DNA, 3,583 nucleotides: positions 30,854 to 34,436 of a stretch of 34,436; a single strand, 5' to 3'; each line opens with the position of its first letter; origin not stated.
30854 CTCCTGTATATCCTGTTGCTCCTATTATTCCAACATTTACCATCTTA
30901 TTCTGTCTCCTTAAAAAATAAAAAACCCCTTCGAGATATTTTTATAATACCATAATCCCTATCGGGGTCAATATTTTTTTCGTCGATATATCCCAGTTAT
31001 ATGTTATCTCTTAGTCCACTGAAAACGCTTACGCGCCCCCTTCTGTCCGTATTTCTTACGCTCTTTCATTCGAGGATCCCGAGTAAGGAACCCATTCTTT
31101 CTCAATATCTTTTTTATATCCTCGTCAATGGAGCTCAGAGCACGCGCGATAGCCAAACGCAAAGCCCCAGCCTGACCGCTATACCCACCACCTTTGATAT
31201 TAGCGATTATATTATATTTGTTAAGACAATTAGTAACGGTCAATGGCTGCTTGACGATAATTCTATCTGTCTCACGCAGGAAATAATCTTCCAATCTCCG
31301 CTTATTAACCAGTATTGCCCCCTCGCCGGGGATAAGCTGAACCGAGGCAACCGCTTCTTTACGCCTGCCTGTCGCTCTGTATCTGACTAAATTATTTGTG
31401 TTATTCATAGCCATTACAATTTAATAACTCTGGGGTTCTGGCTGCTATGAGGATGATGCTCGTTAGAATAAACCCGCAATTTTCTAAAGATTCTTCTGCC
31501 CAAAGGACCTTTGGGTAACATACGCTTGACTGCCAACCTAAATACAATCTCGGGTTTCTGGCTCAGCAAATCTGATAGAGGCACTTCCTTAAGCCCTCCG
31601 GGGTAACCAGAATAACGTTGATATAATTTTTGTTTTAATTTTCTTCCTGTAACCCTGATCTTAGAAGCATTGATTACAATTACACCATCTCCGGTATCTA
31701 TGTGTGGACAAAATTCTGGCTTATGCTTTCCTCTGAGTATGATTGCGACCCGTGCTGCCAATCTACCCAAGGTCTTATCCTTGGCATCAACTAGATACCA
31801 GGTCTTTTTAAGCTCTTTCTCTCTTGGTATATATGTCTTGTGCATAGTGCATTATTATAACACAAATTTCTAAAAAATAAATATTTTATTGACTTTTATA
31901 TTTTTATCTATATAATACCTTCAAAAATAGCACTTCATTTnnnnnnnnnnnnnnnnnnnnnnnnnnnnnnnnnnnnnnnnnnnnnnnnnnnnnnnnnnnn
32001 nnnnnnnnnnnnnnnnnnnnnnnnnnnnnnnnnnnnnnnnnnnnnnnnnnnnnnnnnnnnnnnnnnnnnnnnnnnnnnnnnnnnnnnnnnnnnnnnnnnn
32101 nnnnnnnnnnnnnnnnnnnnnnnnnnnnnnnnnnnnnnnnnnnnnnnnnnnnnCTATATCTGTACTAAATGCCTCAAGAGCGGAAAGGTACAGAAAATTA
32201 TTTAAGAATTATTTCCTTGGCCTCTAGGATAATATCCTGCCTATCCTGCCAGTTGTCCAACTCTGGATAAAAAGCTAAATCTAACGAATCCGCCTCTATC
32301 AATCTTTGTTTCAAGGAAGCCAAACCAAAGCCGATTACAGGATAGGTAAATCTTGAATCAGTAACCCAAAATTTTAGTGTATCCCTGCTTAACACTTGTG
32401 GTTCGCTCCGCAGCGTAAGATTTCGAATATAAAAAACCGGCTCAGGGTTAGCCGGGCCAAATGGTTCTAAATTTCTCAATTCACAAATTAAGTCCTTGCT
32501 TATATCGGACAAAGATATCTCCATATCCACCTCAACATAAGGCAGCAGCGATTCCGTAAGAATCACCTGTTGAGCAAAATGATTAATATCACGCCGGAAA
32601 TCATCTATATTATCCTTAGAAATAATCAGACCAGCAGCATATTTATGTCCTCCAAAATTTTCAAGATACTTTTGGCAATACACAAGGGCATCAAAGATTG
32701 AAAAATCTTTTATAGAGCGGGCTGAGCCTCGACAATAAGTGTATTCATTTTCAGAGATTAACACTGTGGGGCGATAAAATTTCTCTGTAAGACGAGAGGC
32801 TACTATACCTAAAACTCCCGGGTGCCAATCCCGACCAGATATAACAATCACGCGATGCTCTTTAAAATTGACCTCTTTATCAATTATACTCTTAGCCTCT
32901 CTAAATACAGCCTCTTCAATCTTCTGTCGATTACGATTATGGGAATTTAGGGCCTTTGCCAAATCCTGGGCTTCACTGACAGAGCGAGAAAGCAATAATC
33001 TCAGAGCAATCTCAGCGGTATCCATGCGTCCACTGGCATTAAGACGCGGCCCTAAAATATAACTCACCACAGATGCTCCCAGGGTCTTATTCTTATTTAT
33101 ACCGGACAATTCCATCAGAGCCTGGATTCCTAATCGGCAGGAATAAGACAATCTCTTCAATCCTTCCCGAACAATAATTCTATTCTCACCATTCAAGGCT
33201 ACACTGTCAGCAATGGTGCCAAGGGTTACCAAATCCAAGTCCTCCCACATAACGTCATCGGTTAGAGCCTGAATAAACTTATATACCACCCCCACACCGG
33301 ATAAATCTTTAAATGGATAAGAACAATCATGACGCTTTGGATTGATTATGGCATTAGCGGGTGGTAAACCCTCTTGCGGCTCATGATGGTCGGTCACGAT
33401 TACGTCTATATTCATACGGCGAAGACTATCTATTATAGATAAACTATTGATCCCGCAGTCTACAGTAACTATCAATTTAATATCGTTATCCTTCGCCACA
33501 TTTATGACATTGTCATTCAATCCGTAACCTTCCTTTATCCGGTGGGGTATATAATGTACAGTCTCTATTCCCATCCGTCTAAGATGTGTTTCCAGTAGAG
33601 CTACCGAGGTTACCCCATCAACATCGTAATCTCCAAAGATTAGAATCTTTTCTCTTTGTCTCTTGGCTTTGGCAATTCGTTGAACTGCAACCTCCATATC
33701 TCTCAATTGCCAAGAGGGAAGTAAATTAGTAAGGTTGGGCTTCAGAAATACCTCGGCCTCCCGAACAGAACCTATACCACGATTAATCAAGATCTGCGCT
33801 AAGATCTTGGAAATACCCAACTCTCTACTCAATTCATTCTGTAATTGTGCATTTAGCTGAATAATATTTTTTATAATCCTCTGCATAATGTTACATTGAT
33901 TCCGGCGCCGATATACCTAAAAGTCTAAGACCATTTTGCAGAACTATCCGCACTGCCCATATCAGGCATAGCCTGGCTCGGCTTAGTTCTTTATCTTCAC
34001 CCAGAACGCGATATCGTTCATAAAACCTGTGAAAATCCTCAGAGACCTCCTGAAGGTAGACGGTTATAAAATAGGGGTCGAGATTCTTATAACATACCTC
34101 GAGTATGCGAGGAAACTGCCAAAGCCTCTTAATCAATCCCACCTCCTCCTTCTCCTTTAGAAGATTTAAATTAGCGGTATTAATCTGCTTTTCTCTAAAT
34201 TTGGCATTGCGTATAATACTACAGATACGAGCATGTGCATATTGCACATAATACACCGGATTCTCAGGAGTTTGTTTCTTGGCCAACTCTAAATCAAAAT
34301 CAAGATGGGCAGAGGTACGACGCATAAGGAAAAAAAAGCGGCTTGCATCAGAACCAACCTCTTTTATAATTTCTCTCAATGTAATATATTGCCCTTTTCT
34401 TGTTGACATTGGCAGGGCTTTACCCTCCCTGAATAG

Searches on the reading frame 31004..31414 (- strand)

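Call 7: search_protein_families(library=pfam, proteins=[window:31004-31414:-], max_evalue=0.001)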
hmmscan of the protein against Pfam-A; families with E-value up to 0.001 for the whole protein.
window:31004-31414:- (136 aa): 1 family
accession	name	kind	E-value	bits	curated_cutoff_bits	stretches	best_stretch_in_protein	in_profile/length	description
PF00380.25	Ribosomal_S9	-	1e-48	165.2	22.5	1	16-136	1-121/121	Ribosomal protein S9/S16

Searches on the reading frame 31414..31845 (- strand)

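Call 7: search_protein_families(library=pfam, proteins=[window:31414-31845:-], max_evalue=0.001)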
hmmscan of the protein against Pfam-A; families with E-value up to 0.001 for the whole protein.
window:31414-31845:- (143 aa): 1 family
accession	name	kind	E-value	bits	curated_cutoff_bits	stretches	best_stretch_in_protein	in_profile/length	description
PF00572.24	Ribosomal_L13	-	1.3e-44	151.5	23.8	1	14-132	1-119/119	Ribosomal protein L13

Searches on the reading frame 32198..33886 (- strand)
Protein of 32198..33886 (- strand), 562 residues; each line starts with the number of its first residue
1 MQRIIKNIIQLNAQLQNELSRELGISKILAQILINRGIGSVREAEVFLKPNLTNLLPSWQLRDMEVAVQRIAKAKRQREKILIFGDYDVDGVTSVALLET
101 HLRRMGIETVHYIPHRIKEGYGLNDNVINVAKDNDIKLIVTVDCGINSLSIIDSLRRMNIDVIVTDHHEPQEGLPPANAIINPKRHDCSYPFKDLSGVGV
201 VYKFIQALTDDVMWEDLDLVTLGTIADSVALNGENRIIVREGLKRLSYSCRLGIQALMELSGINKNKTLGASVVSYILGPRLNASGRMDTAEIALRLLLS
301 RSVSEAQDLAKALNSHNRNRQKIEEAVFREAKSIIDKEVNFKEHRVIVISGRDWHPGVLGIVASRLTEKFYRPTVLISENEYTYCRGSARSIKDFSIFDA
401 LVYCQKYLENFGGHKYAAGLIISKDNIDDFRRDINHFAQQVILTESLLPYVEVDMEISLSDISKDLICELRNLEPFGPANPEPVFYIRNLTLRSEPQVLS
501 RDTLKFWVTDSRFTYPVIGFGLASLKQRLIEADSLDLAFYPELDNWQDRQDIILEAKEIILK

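Call 65: search_protein_families(library=pfam, proteins=[window:32198-33886:-], max_evalue=0.001)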
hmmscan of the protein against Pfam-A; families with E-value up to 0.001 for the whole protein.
window:32198-33886:- (562 aa): 3 families
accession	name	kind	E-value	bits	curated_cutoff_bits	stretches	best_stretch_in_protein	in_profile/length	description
PF01368.27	DHH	-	7.1e-27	94.6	28.1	1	80-224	1-125/125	DHH family, N-terminal domain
PF17768.7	RecJ_OB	-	1.9e-23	83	27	1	453-557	1-106/107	RecJ OB domain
PF02272.25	DHHA1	-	1.1e-16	61.6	25.9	1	346-439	4-101/102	DHHA1 domain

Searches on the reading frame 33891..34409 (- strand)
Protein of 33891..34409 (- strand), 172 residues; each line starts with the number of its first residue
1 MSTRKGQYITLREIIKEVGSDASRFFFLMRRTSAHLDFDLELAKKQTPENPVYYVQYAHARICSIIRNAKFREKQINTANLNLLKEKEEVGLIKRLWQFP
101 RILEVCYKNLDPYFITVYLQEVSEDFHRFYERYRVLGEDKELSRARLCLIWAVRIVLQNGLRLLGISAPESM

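Call 65: search_protein_families(library=pfam, proteins=[window:33891-34409:-], max_evalue=0.001)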
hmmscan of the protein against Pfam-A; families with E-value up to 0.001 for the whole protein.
window:33891-34409:- (172 aa): 1 family
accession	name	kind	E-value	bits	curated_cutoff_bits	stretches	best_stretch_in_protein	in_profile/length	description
PF05746.21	DALR_1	-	1.8e-35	121.9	22.3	1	55-172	1-117/117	DALR anticodon binding domain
